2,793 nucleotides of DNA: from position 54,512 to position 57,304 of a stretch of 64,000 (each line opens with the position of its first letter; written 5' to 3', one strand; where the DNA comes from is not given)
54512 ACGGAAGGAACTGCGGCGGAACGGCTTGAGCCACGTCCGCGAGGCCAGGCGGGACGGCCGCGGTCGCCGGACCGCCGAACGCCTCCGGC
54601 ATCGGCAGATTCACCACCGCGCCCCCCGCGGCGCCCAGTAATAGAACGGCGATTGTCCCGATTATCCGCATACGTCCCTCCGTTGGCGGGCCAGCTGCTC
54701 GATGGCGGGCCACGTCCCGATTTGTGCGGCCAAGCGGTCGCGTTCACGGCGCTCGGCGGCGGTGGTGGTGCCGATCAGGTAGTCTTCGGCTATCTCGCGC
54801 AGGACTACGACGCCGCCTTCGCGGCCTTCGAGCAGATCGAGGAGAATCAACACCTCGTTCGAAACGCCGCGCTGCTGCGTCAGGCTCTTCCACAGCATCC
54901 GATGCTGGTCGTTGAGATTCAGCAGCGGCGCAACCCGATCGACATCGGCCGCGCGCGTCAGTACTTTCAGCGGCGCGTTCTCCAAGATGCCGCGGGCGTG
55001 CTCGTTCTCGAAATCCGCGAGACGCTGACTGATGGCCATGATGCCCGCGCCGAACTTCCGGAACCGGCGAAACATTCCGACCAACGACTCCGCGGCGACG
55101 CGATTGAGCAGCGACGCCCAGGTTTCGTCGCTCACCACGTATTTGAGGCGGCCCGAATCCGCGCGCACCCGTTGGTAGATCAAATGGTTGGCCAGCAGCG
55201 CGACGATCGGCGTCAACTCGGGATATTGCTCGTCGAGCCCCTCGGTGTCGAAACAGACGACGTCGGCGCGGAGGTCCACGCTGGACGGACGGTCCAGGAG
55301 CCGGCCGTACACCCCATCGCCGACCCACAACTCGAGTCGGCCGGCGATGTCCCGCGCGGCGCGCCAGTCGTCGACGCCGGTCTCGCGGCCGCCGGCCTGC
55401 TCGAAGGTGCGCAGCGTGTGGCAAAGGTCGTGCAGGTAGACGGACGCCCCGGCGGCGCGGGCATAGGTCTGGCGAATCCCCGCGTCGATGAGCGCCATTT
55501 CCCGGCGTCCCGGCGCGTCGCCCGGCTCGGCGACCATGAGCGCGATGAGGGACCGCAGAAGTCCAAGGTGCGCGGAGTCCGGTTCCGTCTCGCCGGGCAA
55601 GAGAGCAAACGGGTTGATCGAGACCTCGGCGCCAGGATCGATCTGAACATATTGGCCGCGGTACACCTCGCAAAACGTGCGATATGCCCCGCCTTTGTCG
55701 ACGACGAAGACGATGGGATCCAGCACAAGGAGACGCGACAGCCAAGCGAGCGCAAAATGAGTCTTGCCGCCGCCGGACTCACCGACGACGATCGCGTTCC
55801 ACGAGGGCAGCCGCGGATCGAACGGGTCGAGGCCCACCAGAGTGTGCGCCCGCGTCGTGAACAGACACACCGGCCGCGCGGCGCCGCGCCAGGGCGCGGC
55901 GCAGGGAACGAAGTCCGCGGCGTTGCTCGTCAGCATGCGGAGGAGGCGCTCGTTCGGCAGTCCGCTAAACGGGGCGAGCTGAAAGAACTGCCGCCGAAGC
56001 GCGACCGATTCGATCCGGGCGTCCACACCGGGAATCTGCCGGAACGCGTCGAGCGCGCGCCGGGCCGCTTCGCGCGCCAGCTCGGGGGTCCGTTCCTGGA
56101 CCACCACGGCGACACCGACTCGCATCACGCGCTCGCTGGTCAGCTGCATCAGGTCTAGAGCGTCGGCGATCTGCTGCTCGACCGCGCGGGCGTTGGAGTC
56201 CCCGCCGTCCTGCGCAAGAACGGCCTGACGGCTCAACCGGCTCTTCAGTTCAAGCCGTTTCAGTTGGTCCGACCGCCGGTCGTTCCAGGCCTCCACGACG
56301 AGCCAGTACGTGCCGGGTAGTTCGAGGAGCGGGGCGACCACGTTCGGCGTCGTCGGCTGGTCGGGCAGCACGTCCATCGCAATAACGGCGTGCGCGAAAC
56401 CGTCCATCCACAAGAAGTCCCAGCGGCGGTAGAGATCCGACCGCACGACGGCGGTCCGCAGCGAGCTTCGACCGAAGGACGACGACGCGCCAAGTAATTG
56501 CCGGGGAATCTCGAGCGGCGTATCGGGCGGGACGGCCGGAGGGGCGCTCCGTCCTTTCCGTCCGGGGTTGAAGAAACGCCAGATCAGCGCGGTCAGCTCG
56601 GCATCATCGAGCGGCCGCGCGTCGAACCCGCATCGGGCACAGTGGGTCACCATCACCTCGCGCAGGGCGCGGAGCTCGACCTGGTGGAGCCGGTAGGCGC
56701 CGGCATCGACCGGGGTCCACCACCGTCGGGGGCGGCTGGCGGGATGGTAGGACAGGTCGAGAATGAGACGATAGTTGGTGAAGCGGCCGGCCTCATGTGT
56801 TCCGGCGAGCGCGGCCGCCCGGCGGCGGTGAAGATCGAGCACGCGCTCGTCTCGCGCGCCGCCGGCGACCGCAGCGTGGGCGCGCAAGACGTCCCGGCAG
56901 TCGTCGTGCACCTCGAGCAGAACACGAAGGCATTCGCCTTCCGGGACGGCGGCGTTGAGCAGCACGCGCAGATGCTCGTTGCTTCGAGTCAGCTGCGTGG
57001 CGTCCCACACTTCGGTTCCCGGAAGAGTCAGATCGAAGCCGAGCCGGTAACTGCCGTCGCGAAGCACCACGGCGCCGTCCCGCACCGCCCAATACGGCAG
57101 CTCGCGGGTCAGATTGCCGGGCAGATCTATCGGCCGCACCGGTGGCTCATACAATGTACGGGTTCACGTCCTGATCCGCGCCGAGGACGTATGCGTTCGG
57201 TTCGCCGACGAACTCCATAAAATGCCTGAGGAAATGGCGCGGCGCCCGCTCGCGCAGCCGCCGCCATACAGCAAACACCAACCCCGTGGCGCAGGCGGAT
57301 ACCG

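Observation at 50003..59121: Minimal type IV secretion/conjugation gene set without relaxase, integrase, VirB11, VirB8 or VirB9 in the window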

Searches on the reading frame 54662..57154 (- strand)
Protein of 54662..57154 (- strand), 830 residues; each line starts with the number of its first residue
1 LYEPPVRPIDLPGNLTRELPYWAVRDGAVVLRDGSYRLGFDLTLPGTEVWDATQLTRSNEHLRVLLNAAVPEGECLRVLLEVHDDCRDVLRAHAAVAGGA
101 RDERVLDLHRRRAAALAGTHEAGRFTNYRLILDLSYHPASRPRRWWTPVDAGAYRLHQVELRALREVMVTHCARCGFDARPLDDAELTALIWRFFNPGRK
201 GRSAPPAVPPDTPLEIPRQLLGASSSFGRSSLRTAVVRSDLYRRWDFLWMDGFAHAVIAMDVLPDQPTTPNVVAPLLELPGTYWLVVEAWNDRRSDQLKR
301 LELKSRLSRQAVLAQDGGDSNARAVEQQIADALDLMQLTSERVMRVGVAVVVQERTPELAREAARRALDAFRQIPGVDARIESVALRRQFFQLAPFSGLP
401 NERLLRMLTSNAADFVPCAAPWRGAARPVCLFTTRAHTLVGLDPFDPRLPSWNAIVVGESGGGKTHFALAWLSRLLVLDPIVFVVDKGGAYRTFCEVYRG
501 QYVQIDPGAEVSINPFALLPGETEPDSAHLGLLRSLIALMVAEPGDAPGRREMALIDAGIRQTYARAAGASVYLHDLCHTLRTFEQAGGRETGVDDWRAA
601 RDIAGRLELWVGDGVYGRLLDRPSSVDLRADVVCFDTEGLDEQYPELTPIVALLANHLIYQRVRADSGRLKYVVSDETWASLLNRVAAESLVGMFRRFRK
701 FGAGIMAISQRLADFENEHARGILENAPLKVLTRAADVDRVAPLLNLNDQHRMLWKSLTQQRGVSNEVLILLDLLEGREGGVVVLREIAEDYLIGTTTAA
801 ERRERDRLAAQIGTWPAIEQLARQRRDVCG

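Call 4: search_protein_families(library=pfam, proteins=[window:54662-57154:-], max_evalue=0.1)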
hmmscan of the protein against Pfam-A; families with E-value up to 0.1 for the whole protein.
window:54662-57154:- (830 aa): 3 families
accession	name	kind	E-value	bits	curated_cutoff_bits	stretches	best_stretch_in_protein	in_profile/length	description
PF19044.6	P-loop_TraG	-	2e-20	73.3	25.8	1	453-823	31-411/413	TraG P-loop domain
PF11130.14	TraC_F_IV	-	2.2e-06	27.4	28.1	1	56-269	38-240/375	TraC protein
PF12846.13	AAA_10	-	0.053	13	27.5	0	453-724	23-295/362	AAA-like domain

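Call 10: search_protein_families(library=ncbifam, proteins=[window:54662-57154:-], max_evalue=0.01)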
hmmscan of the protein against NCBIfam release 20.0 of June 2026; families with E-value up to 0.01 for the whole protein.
window:54662-57154:- (830 aa): 11 families
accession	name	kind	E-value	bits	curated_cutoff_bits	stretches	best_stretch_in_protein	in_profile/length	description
TIGR02746.1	TraC-F-type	equivalog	4.7e-53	180.2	567.05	1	60-811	38-785/800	type IV secretion system protein TraC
TIGR00929.1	VirB4_CagE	subfamily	2.3e-32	112.1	643.1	1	258-736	245-702/792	VirB4 family type IV secretion/conjugal transfer ATPase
NF045971.1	conju_CD1110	equivalog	2e-24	85.9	325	1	449-752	413-712/752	VirB4-like conjugal transfer ATPase, CD1110 family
NF045975.1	VirB4_plasma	equivalog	3.4e-13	48.2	590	2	451-517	515-581/894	Mbov_0397 family ICE element conjugal transfer ATPase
NF010278.0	PRK13721.1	subfamily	2.5e-11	42.2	1177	1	451-723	479-749/874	type IV secretion system protein TraC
NF010447.0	PRK13873.1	equivalog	3.1e-10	38.6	1020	1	605-732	577-701/815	conjugal transfer protein TrbE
TIGR03783.1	Bac_Flav_CT_G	subfamily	4.6e-10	38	261.55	1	453-821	440-825/829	TraG family conjugative transposon ATPase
NF010473.0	PRK13898.1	equivalog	1e-07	30.4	1050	1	454-714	450-688/801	type IV secretion system ATPase VirB4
TIGR03744.1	traC_PFL_4706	equivalog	1.3e-07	29.9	520.6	1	407-517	428-546/892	conjugative transfer ATPase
NF010404.0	PRK13830.1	subfamily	4.1e-05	21.5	810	1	330-509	325-515/818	conjugal transfer protein TrbE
NF010466.0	PRK13891.1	subfamily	0.0002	19.4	1322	0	348-440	378-469/852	conjugal transfer protein TrbE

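Call 11: find_homologous_proteins(query=window:54662-57154:-, max_evalue=1e-10)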
Query window:54662-57154:- (830 aa): 63 proteins with E <= 1e-10 among 8000 candidates.
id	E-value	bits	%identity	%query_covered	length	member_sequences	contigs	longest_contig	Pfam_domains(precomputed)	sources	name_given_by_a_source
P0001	0.0e+0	1749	93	99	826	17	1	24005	PF19044.7,PF11130.15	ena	-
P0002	0.0e+0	1690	90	99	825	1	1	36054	PF19044.7,PF11130.15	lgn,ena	-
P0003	0.0e+0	1678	89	99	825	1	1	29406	PF19044.7,PF11130.15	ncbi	-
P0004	0.0e+0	1662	88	99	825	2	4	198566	PF19044.7,PF11130.15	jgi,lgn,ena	-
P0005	0.0e+0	1649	88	99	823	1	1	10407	PF19044.7,PF11130.15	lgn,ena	-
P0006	0.0e+0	1626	87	99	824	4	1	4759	PF19044.7,PF11130.15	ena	-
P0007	0.0e+0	1623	86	99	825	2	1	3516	PF19044.7,PF11130.15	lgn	-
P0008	0.0e+0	1588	84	100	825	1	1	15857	PF19044.7,PF11130.15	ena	-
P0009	0.0e+0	1588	84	99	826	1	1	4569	PF19044.7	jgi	jgi:conjugal transfer ATP-binding protein TraC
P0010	0.0e+0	1585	84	99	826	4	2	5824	PF19044.7,PF11130.15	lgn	-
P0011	0.0e+0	1584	84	99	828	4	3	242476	PF19044.7,PF11130.15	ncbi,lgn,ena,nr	ncbi:MAG TPA: TraC family protein [bacterium]|nr:TraC family protein [bacterium]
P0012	0.0e+0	1566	83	99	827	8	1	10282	PF19044.7,PF11130.15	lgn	-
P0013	0.0e+0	1534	82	99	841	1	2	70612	PF19044.7,PF11130.15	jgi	jgi:hypothetical protein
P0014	0.0e+0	1405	75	98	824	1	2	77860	PF19044.7,PF11130.15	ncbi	-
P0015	0.0e+0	1404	74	99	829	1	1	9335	PF19044.7,PF11130.15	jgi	jgi:hypothetical protein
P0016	0.0e+0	1400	77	98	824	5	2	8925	PF19044.7,PF11130.15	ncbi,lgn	-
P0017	0.0e+0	1397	74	99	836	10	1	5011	PF19044.7,PF11130.15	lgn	-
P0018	0.0e+0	1391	73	99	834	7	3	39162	PF19044.7,PF11130.15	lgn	-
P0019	0.0e+0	1385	74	98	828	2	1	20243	PF19044.7,PF11130.15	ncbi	-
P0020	0.0e+0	1375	73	98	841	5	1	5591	PF19044.7,PF11130.15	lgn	-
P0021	0.0e+0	1374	74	99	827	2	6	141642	PF19044.7,PF11130.15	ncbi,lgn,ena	-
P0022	0.0e+0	1364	74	98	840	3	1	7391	PF19044.7,PF11130.15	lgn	-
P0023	0.0e+0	1363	74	98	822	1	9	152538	PF19044.7,PF11130.15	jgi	jgi:hypothetical protein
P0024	0.0e+0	1360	73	99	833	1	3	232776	PF19044.7,PF11130.15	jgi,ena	-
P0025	0.0e+0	1360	73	98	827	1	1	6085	PF19044.7,PF11130.15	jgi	-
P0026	0.0e+0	1359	73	99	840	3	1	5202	PF19044.7,PF11130.15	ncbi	-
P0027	0.0e+0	1352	73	99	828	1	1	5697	PF19044.7,PF11130.15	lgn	-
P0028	0.0e+0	1344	72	98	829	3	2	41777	PF19044.7,PF11130.15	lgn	-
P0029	0.0e+0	1341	73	99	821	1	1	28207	PF19044.7,PF11130.15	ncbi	-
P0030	0.0e+0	1339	72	98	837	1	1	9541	PF19044.7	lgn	-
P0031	0.0e+0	1337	73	97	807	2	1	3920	PF19044.7,PF11130.15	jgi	-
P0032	0.0e+0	1336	71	99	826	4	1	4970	PF19044.7,PF11130.15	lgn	-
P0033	0.0e+0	1334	71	99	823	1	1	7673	PF19044.7,PF11130.15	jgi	jgi:conjugal transfer ATP-binding protein TraC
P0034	0.0e+0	1332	72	98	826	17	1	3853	PF19044.7,PF11130.15,PF12846.14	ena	-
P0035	0.0e+0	1329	72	98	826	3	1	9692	PF19044.7,PF11130.15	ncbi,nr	ncbi:MAG TPA: TraC family protein [bacterium]|nr:TraC family protein [bacterium]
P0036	0.0e+0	1328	71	99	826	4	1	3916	PF19044.7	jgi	-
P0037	0.0e+0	1328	71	99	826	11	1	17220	PF19044.7,PF11130.15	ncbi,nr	ncbi:MAG TPA: TraC family protein [bacterium]|nr:TraC family protein [bacterium]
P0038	0.0e+0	1321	71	99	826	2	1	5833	PF19044.7,PF11130.15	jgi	jgi:conjugal transfer ATP-binding protein TraC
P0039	0.0e+0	1320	71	99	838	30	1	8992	PF19044.7,PF11130.15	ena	-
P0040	0.0e+0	1318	71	98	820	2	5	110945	PF19044.7,PF11130.15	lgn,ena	-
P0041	0.0e+0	1318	71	99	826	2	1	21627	PF19044.7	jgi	jgi:conjugal transfer ATP-binding protein TraC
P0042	0.0e+0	1312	70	99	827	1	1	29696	PF19044.7,PF11130.15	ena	-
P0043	0.0e+0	1310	70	98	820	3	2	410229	PF19044.7,PF11130.15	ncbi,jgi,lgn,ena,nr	ncbi:MAG TPA: TraC family protein [bacterium]|nr:TraC family protein [bacterium]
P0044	0.0e+0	1308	71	99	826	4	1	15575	PF19044.7,PF11130.15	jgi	-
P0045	0.0e+0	1307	70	98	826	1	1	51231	PF19044.7,PF11130.15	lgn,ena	-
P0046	0.0e+0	1306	69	99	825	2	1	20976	PF19044.7,PF11130.15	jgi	-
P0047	0.0e+0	1299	69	99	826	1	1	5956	PF19044.7,PF11130.15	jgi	jgi:hypothetical protein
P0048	0.0e+0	1297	70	99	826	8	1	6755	PF19044.7,PF11130.15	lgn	-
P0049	0.0e+0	1295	70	98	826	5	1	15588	PF19044.7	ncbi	-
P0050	0.0e+0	1295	70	98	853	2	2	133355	PF19044.7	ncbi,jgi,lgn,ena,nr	ncbi:MAG TPA: TraC family protein [bacterium]|nr:TraC family protein [bacterium]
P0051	0.0e+0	1289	70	99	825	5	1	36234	PF19044.7,PF11130.15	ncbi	-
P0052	0.0e+0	1284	69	98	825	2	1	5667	PF19044.7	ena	-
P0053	0.0e+0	1261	69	98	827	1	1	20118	PF19044.7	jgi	jgi:conjugal transfer ATP-binding protein TraC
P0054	0.0e+0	1046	74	74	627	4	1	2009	PF19044.7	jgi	jgi:conjugal transfer ATP-binding protein TraC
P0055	1.4e-282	958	72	70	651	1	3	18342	PF19044.7,PF11130.15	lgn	-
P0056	9.1e-276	935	91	54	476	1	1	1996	PF11130.15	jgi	jgi:hypothetical protein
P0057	1.9e-249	848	82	54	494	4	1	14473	PF11130.15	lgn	-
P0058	1.4e-246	839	74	59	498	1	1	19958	PF11130.15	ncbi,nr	ncbi:MAG TPA: TraC family protein, partial [bacterium]|nr:TraC family protein [bacterium]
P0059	1.0e-245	836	76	59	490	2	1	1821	PF19044.7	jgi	jgi:hypothetical protein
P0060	1.6e-200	687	70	54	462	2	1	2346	PF11130.15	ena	-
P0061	1.7e-151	524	39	94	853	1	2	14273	PF19044.7,PF01935.24,PF11130.15,PF12846.14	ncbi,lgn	-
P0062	6.9e-149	516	38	98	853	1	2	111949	PF10412.16,PF19044.7,PF11130.15,PF12846.14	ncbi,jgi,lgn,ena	-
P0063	2.6e-128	448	36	97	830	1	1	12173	PF19044.7,PF11130.15,PF12846.14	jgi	jgi:conjugal transfer ATP-binding protein TraC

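Call 13: find_related_loci(query=A1, collection=genome_contigs, flank=10000)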
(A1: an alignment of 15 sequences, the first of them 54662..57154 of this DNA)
Query A1 (830 aa) in genome_contigs; peptide patterns used: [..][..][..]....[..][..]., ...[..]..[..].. (x = any residue, [..] = any of these).
236 stretches matched a pattern; 19 encode a relative of the query (tblastn E <= 1e-3); 19 distinct loci.
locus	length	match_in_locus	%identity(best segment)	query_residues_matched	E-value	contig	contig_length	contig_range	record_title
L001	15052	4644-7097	85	12-829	0e+0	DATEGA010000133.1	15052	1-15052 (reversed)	MAG TPA_asm: bacterium isolate SMAG_U8773 k141_2157175, whole genome shotgun sequence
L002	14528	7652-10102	74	13-829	0e+0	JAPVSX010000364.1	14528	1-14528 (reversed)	MAG: Armatimonadota bacterium isolate MW2_metabat.8 k97_1122132, whole genome shotgun sequence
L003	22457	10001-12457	74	6-825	0e+0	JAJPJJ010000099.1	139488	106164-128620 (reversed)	MAG: Bacillota bacterium isolate Centralia_MAG_45 k107_31661198, whole genome shotgun sequence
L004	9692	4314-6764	72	10-826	0e+0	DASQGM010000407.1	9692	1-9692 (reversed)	MAG TPA_asm: bacterium isolate SMAG_U11806 k141_94539, whole genome shotgun sequence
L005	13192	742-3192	70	10-826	0e+0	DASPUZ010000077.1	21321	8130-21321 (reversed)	MAG TPA_asm: bacterium isolate SMAG_U12316 k141_375678, whole genome shotgun sequence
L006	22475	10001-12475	72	6-829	0e+0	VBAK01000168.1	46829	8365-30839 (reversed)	MAG: Bacillati bacterium ANGP1 isolate NP_3 14_0903_12_20cm_scaffold_795, whole genome shotgun sequence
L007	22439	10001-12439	71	10-822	0e+0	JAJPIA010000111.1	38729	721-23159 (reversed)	MAG: Bacillota bacterium isolate Centralia_MAG_233 k107_3208200, whole genome shotgun sequence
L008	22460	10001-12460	70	6-826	0e+0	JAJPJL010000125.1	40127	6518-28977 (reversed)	MAG: Bacillota bacterium isolate Centralia_MAG_47 k107_3222136, whole genome shotgun sequence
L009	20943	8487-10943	70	8-826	0e+0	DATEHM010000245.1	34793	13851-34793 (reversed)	MAG TPA_asm: bacterium isolate SMAG_U8811 k141_2329306, whole genome shotgun sequence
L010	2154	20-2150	72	105-829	0e+0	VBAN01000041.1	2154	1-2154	MAG: Bacillati bacterium ANGP1 isolate NP_6 14_0903_13_30cm_scaffold_325392, whole genome shotgun sequence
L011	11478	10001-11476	74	13-503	0e+0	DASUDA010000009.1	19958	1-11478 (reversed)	MAG TPA_asm: bacterium isolate SMAG_U1312 k141_1366203, whole genome shotgun sequence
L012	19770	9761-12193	47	14-822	0e+0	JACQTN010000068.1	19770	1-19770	MAG: Armatimonadetes bacterium isolate NC_groundwater_1412_Ag_S-0.65um_69_20 S_p65_S5_coassembly_k141_435518, whole geno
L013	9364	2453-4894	45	13-822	0e+0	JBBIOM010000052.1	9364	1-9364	MAG: Armatimonadota bacterium isolate EPS170215_bin_28 NODE_6062_length_9364_cov_22.243206, whole genome shotgun sequenc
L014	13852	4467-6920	72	13-829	0e+0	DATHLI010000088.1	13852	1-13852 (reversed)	MAG TPA_asm: bacterium isolate SMAG_U12602 k141_6751, whole genome shotgun sequence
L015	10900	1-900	73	530-829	3e-136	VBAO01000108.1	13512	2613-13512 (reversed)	MAG: Bacillati bacterium ANGP1 isolate NP_7 14_1009_09_30cm_scaffold_11977, whole genome shotgun sequence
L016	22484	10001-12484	34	14-822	2e-114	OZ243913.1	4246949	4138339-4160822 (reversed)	MAG: Trueperaceae bacterium isolate 1ed44a18-ba2a-4a2b-b3cd-a7a6eb2b6f6b genome assembly, chromosome: 1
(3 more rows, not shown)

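Call 50: search_dna_similar(query=window:54662-57154:-, collection=plasmids, mode=protein, max_rows=25)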
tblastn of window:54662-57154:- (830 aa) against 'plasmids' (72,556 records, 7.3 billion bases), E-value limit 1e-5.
Records with a match: 4791; places in all: 4858; records where one place covers at least 80% of the query: 1.
Best place of each record, by identity: <60% 4791.
By first word of the organism name: Escherichia 1210; Klebsiella 1023; Salmonella 415; Acinetobacter 260; Citrobacter 236; Pseudomonas 176; Enterobacter 163; Providencia 150; Vibrio 136; Burkholderia 114; and 159 more.
By predicted mobility (MOB-suite, as given by PLSDB): conjugative 4010; non-mobilizable 475; mobilizable 306.
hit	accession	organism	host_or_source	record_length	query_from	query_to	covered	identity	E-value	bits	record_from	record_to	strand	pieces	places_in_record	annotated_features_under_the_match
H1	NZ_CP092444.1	Thermus sp. NEB1569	pure culture,soil from geothermal area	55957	13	792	94%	31.2%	5e-69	256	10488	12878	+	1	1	DUF87 domain-containing protein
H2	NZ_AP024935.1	Thermus thermophilus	-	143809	179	794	74%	33.6%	2e-62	236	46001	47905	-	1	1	TraC family protein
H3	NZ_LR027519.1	Thermus thermophilus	-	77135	179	792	74%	33.6%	4e-64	242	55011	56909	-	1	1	TraC family protein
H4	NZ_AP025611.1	Thermus thermophilus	-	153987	179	794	74%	33.3%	1e-61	234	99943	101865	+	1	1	TraC family protein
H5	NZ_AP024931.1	Thermus thermophilus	-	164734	179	794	74%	33.0%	3e-62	236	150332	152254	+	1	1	TraC family protein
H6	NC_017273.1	Thermus thermophilus SG0.5JP17-16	-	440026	179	792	74%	33.0%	9e-63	238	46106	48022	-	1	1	TraC family protein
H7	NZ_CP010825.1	Thermus aquaticus Y51MC23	-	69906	179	792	74%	33.0%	2e-61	234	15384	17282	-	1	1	DUF87 domain-containing protein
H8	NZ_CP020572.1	Thermus aquaticus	-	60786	179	792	74%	32.9%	3e-61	233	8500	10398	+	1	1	DUF87 domain-containing protein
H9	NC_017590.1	Thermus thermophilus JL-18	-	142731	179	792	74%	32.4%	8e-62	235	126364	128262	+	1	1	TraC family protein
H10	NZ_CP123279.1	Myxococcus sp. MxC21-1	bacteria,soil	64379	240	772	64%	24.1%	2e-19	102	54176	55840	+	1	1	TraC family protein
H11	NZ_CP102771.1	Myxococcus stipitatus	-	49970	400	773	45%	31.0%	4e-32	143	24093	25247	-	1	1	ATP-binding protein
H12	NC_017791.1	Deinococcus gobiensis I-0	-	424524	390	777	47%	29.6%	3e-16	92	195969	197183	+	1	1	DUF87 domain-containing protein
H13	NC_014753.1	Oceanithermus profundus DSM 14977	deep sea hot vent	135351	390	737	42%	32.2%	1e-32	144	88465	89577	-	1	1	hypothetical protein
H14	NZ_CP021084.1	Deinococcus ficus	Ficus religiosa L.,cell ...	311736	389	783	48%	28.1%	1e-36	157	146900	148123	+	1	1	hypothetical protein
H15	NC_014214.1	Allomeiothermus silvanus DSM 9946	hot spring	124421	393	772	46%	29.0%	2e-34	150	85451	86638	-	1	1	DUF87 domain-containing protein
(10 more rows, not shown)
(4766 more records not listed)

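Call 51: get_annotated_region(hit=H1, flank=12000)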
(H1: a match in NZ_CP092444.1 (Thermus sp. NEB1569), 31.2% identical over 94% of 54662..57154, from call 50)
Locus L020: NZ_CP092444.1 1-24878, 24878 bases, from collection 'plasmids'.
description: Thermus sp. NEB1569 plasmid unnamed1, complete sequence
organism: Thermus sp. NEB1569 (NCBI taxid 2918899)
taxonomy: Bacteria; Deinococcota; Deinococci; Thermales; Thermaceae; Thermus; Thermus sp. NEB1569
host: -; source: pure culture,soil from geothermal area; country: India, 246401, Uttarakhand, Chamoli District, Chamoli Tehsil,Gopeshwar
typing (MOB-suite, as given by PLSDB): non-mobilizable
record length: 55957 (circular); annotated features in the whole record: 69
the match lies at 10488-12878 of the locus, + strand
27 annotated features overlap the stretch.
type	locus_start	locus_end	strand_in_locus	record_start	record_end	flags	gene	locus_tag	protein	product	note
CDS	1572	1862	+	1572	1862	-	-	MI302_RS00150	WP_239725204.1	nucleotidyltransferase family protein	-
CDS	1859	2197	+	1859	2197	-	-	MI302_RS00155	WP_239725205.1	DUF86 domain-containing protein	-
CDS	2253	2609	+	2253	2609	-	-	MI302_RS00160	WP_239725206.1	hypothetical protein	-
CDS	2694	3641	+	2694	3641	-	-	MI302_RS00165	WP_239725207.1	toprim domain-containing protein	-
CDS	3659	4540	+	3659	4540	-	-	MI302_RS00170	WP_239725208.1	hypothetical protein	-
CDS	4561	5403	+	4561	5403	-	-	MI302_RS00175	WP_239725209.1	hypothetical protein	-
CDS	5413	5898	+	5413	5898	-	-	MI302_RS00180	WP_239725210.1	hypothetical protein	-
CDS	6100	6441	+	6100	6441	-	-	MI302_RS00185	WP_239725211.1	hypothetical protein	-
CDS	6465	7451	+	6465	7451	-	-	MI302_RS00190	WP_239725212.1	hypothetical protein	-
CDS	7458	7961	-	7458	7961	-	-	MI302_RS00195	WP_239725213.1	replication-relaxation family protein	-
CDS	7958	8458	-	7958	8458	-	-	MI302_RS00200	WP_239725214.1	hypothetical protein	-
CDS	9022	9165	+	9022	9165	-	-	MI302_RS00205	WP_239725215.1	hypothetical protein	-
CDS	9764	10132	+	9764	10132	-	-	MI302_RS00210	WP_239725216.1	TrbC/VirB2 family protein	-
CDS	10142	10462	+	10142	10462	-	-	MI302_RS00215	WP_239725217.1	hypothetical protein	-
CDS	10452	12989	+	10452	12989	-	-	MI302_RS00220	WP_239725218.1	DUF87 domain-containing protein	-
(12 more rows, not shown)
